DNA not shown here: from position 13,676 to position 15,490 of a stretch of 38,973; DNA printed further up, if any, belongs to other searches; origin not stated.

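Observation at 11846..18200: Divergently organised, atypical MacB/FtsX-type transporter module with a GSDH-like beta-propeller lipoprotein partner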

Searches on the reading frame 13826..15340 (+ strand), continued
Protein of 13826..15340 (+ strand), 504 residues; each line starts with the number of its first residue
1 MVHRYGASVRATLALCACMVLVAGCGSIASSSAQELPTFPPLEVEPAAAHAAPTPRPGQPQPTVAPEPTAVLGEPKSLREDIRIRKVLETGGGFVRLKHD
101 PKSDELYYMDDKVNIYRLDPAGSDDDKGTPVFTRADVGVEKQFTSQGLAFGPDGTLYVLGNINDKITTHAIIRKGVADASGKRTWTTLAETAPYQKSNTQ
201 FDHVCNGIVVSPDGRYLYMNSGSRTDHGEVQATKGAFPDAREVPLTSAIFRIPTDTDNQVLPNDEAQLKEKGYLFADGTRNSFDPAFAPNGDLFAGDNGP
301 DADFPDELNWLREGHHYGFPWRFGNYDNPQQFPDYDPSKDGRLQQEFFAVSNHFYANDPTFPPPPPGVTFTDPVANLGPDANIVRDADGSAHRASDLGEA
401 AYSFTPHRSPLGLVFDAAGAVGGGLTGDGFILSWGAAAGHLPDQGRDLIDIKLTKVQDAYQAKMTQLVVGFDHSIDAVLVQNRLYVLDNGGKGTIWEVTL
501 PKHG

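Call 31: fold_search(model_id=the predicted structure, library=pdb)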
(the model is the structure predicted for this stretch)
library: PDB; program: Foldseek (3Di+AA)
matches with E <= 10: 832; with E <= 0.001: 333
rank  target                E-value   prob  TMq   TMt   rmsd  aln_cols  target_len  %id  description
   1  8re0_A                2.9e-16  1.00  0.56  0.62   7.3       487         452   17  Soluble glucose dehydrogenase from acinetobacter calcoaceticus - double mutant pH8 (released 2024-05-08)
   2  1c9u_B                2.9e-16  1.00  0.56  0.62   7.4       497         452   16  CRYSTAL STRUCTURE OF THE SOLUBLE QUINOPROTEIN GLUCOSE DEHYDROGENASE IN COMPLEX WITH PQQ (released 2000-02-04)
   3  5min_B                4.5e-16  1.00  0.57  0.63   7.4       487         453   17  Apo form of the soluble PQQ-dependent Glucose Dehydrogenase from Acinetobacter calcoaceticus (released 2017-12-20)
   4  1cq1_B                7.3e-16  1.00  0.55  0.62   7.4       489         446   16  Soluble Quinoprotein Glucose Dehydrogenase from Acinetobacter Calcoaceticus in Complex with PQQH2 and Glucose (released 2000-02-04)
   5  1cru_A                9.5e-16  1.00  0.56  0.62   7.7       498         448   16  SOLUBLE QUINOPROTEIN GLUCOSE DEHYDROGENASE FROM ACINETOBACTER CALCOACETICUS IN COMPLEX WITH PQQ AND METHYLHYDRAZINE (released 2000-03-01)
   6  1qbi_B                1.7e-15  1.00  0.56  0.64   6.8       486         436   16  SOLUBLE QUINOPROTEIN GLUCOSE DEHYDROGENASE FROM ACINETOBACTER CALCOACETICUS (released 2000-02-25)
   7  5min_A                2.4e-15  1.00  0.58  0.64   7.2       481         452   17  Apo form of the soluble PQQ-dependent Glucose Dehydrogenase from Acinetobacter calcoaceticus (released 2017-12-20)
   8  6h7t_A                7.2e-15  1.00  0.49  0.60   7.3       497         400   15  Native structure of Trichoderma reesei Carbohydrate-Active Enzymes Family AA12 (released 2019-08-14)
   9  1c9u_A                8.0e-15  1.00  0.56  0.63   7.5       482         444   16  CRYSTAL STRUCTURE OF THE SOLUBLE QUINOPROTEIN GLUCOSE DEHYDROGENASE IN COMPLEX WITH PQQ (released 2000-02-04)
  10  6i1q_A                1.3e-14  1.00  0.49  0.60   9.1       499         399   14  Iodide structure of Trichoderma reesei Carbohydrate-Active Enzymes Family AA12 (released 2019-11-13)
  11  1qbi_A                1.4e-14  1.00  0.56  0.64   6.5       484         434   15  SOLUBLE QUINOPROTEIN GLUCOSE DEHYDROGENASE FROM ACINETOBACTER CALCOACETICUS (released 2000-02-25)
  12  2g8s_A                2.3e-13  1.00  0.51  0.72   5.9       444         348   14  Crystal structure of the soluble Aldose sugar dehydrogenase (Asd) from Escherichia coli in the apo-form (released 2006-08-08)
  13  3das                  4.5e-13  1.00  0.49  0.71   6.7       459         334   16  Structure of the PQQ-bound form of Aldose Sugar Dehydrogenase (Adh) from Streptomyces coelicolor (released 2009-06-02)
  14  2g8s_B                1.1e-12  1.00  0.51  0.71   5.9       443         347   15  Crystal structure of the soluble Aldose sugar dehydrogenase (Asd) from Escherichia coli in the apo-form (released 2006-08-08)
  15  7cdy_A                1.3e-12  1.00  0.51  0.72   5.8       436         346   16  Crystal structure of glucose dehydrogenase (released 2021-06-23)
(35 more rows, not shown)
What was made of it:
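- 13826..15340 (+): GSDH-family (PQQ sugar dehydrogenase-like) six-bladed beta-propeller lipoprotein, 504 aa: lipobox Cys25, disordered Pro-rich tether to about residue 75, then the propeller. Foldseek matches sGDH, AA12 and YliI at E 3e-16 to 1e-12 (call 31).
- On GSDH / PQQ-dependent soluble sugar dehydrogenase (PF07995): Foldseek: sGDH 1c9u/8re0 at E 3e-16, AA12 6h7t, YliI 2g8s, 3das (call 31).
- Closest known: Soluble PQQ glucose dehydrogenase / YliI. Same: Six-bladed propeller fold (call 31).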

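Call 32: search_solved_structures(query=A1, max_evalue=0.01, show_alignments=4)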
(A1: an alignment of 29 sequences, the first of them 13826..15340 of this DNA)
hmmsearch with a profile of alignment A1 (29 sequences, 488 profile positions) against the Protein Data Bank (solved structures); distinct sequences matched with E-value up to 0.01: 4.
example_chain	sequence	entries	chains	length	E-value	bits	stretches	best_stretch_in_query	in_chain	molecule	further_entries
5min_A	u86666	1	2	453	9.7e-09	37.7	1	237-333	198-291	Quinoprotein glucose dehydrogenase B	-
1c9u_A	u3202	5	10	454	1e-08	37.6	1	236-333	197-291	SOLUBLE QUINOPROTEIN GLUCOSE DEHYDROGENASE | PROTEIN (SOLUBLE QUINOPROTEIN GLUCOSE DEHYDROGENASE) | Quinoprotein glucose dehydrogenase B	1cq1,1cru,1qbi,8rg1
8re0_A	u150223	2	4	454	1e-08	37.6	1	236-333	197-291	Quinoprotein glucose dehydrogenase B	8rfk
2ism_A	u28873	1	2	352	0.0013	20.8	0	263-319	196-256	Putative oxidoreductase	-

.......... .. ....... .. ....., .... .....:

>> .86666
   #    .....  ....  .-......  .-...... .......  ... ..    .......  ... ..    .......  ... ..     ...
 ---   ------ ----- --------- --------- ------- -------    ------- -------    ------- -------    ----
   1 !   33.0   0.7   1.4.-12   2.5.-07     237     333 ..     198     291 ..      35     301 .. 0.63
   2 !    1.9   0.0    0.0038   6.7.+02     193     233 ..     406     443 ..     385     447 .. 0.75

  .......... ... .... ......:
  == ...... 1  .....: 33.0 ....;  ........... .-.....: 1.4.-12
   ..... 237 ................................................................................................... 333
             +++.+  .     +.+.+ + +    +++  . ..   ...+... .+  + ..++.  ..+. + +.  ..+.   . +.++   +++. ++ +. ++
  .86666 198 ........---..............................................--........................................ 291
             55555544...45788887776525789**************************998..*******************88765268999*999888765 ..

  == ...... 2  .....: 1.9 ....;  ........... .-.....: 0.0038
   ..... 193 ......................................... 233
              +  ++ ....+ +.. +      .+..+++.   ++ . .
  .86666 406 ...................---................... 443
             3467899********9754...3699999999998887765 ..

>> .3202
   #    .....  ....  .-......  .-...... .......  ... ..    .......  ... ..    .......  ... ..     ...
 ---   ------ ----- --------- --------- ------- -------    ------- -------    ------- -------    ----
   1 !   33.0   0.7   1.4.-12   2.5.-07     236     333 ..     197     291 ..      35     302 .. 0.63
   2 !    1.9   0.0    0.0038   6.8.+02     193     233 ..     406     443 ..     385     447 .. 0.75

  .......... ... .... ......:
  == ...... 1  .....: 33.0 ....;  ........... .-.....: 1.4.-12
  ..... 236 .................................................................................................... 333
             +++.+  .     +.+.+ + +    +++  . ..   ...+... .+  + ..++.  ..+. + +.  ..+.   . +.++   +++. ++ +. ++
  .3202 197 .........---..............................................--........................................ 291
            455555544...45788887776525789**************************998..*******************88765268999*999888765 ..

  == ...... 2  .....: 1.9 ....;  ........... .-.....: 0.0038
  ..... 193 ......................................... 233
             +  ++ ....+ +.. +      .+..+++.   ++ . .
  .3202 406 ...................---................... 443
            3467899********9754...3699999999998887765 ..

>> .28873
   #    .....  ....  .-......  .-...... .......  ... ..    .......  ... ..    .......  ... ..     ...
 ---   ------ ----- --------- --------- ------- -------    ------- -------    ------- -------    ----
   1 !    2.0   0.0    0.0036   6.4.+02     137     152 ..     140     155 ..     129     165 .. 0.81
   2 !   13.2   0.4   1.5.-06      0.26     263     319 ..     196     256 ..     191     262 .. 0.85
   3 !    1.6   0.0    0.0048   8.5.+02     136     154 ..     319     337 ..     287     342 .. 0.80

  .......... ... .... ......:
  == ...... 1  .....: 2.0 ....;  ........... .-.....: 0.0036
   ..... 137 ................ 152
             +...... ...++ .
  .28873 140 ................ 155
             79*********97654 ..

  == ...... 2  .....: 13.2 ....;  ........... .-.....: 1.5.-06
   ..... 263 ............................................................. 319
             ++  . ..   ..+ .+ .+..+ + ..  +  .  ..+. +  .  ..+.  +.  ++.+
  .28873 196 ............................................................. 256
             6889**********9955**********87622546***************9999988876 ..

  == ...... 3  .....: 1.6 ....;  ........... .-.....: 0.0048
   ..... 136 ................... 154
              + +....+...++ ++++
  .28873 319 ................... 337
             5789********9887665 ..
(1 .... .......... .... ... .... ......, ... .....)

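Call 49: search_protein_families(library=ncbifam, proteins=[window:13826-15340:+], max_evalue=0.001)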
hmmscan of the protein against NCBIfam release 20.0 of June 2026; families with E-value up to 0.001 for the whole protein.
window:13826-15340:+ (504 aa): 2 families
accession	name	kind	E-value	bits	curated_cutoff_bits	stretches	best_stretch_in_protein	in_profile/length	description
TIGR03606.1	non_repeat_PQQ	subfamily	2.7e-08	33.1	434.55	1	249-328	201-276/454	glucose/sorbosone family PQQ-dependent dehydrogenase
TIGR02604.1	Piru_Ver_Nterm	subfamily_domain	2.7e-06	27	122.2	0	195-299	116-203/367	PVC-type heme-binding CxxCH protein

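Call 64: search_protein_families(library=pfam, proteins=[L043:10271-11107:-, L043:9563-10198:-, L043:8529-9479:-, L043:7523-8602:-, L043:7040-7438:-, L043:1426-2025:+], max_evalue=0.001)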
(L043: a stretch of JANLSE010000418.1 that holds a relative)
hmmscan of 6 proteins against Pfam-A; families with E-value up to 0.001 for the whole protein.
L043:10271-11107:- (278 aa): 2 families
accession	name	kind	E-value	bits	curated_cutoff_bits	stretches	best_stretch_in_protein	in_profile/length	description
PF14559.12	TPR_19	-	1e-05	26.2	25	1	43-101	1-61/68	Tetratricopeptide repeat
PF13432.12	TPR_16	-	0.00031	21.6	32.7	1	40-86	4-50/65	Tetratricopeptide repeat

L043:9563-10198:- (211 aa): 3 families
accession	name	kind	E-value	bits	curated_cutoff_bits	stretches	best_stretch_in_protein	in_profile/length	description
PF00702.32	Hydrolase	-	3.2e-11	44.4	26.4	1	15-176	3-191/191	haloacid dehalogenase-like hydrolase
PF12710.13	HAD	-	3.6e-08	34.5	27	1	67-172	68-188/189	haloacid dehalogenase-like hydrolase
PF08282.18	Hydrolase_3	-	0.00047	20.4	20.9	0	158-179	205-226/255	haloacid dehalogenase-like hydrolase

L043:8529-9479:- (316 aa): 2 families
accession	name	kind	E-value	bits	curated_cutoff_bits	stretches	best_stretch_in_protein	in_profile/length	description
PF00535.33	Glycos_transf_2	-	1.1e-31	110.4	23.3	1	29-179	1-164/168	Glycosyl transferase family 2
PF13641.12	Glyco_tranf_2_3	-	1.1e-10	42.4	27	1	28-167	3-150/230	Glycosyltransferase like family 2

L043:7523-8602:- (359 aa): 1 family
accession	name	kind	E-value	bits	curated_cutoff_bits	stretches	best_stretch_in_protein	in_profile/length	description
PF03706.18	LPG_synthase_TM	-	1.9e-28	100.3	33.4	1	49-334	3-293/302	Lysylphosphatidylglycerol synthase TM region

L043:7040-7438:- (132 aa): 1 family
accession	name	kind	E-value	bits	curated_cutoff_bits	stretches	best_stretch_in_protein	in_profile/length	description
PF13115.11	YtkA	-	4.3e-10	40.5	25.9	1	31-112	2-83/85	YtkA-like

L043:1426-2025:+ (199 aa): 0 families

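Call 75: find_encoding_contigs(protein=P0012, flank=8000, max_places=1)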
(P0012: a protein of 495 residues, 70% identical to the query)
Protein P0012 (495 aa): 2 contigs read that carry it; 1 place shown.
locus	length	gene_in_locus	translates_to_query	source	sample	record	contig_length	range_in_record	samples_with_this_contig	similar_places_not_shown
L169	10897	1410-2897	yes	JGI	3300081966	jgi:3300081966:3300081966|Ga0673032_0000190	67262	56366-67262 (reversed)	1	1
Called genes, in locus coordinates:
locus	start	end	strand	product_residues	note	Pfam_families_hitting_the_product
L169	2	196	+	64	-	?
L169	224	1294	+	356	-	PF10282:Lactonase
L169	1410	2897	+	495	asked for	PF07995:GSDH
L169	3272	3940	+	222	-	PF11535:Calci_bind_CcbP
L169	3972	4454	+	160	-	PF14088:DUF4268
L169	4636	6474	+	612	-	PF17297:PEPCK_N, PF00821:PEPCK_GTP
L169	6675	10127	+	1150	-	PF01564:Spermine_synth (weak)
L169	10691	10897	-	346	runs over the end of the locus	PF00294:PfkB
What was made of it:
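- A lactonase gene lies directly upstream of the lipoprotein homolog in L169 (call 75).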

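Call 76: find_encoding_contigs(protein=P0010, flank=8000, max_places=1)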
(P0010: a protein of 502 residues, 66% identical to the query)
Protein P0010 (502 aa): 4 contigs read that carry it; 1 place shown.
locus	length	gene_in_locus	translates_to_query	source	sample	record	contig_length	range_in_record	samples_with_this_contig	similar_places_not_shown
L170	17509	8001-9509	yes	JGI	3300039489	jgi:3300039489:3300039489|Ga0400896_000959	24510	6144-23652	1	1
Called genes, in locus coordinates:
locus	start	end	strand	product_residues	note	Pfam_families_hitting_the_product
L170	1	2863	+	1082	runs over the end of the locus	-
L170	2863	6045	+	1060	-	-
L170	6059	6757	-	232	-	PF00005:ABC_tran, PF13304:AAA_21 (faint)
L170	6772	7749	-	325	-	PF02463:SMC_N (faint), PF00005:ABC_tran, PF13304:AAA_21 (faint)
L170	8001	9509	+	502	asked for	PF07995:GSDH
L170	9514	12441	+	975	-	PF02687:FtsX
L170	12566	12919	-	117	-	-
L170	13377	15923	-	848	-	PF08245:Mur_ligase_M, PF02875:Mur_ligase_C, PF01168:Ala_racemase_N, PF00842:Ala_racemase_C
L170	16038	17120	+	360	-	PF02746:MR_MLE_N (weak), PF13378:MR_MLE_C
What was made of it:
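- L170 has the same four-gene module in an unrelated flank (call 76). It does not explain why the four-gene module moves as a unit outside the Opp context (call 76). L170 carries the NBD pair, lipoprotein and permease without any Opp genes within 8 kb (call 76).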

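Call 77: find_encoding_contigs(protein=P0032, flank=8000, max_places=1)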
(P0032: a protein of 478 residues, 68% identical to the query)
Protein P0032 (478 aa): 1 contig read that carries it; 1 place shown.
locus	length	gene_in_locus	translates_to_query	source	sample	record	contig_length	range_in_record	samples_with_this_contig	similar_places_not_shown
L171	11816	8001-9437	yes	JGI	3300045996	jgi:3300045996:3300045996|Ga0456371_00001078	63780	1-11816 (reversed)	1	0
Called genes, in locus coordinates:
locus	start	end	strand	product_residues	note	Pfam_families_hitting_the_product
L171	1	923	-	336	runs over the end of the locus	PF00005:ABC_tran, PF13401:AAA_22 (faint), PF08352:oligo_HPY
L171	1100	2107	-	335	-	PF00005:ABC_tran, PF08352:oligo_HPY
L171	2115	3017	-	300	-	PF00528:BPD_transp_1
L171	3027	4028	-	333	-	PF19300:BPD_transp_1_N (weak), PF00528:BPD_transp_1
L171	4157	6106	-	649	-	PF00496:SBP_bac_5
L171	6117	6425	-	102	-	-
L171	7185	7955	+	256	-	PF01370:Epimerase, PF16363:GDP_Man_Dehyd (faint)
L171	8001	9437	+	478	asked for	PF07995:GSDH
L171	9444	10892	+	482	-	-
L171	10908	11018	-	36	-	-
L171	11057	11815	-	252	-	?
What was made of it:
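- Close relatives of 68-70% identity (L169, L171) have no permease nearby (calls 75, 77).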

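Call 83: search_protein_families(library=pfam, proteins=[L171:9444-10892:+, L170:2863-6045:+], max_evalue=1)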
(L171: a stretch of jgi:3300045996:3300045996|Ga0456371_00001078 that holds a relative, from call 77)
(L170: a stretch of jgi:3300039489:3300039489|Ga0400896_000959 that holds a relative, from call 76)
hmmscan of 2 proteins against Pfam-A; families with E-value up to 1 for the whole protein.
L171:9444-10892:+ (482 aa): 6 families
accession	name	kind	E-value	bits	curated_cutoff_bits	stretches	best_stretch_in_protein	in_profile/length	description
PF04536.20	TPM_phosphatase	-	0.0023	18.4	22.1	1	65-161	28-124/125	TPM domain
PF14931.11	IFT20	-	0.077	13.6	27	1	306-391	15-100/119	Intraflagellar transport complex B, subunit 20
PF08826.15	DMPK_coil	-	0.16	12.6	22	1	258-282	22-46/61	DMPK coiled coil domain like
PF16740.10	SKA2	-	0.63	10.3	30.1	0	281-345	30-98/110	Spindle and kinetochore-associated protein 2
PF14523.12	Syntaxin_2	-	0.76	10.2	26.5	0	286-384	31-123/134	Syntaxin-like protein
PF22726.1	NCAB2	-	0.91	10.5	27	0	225-253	41-69/80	NACHT C-terminal Alpha/Beta 2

L170:2863-6045:+ (1060 aa): 0 families
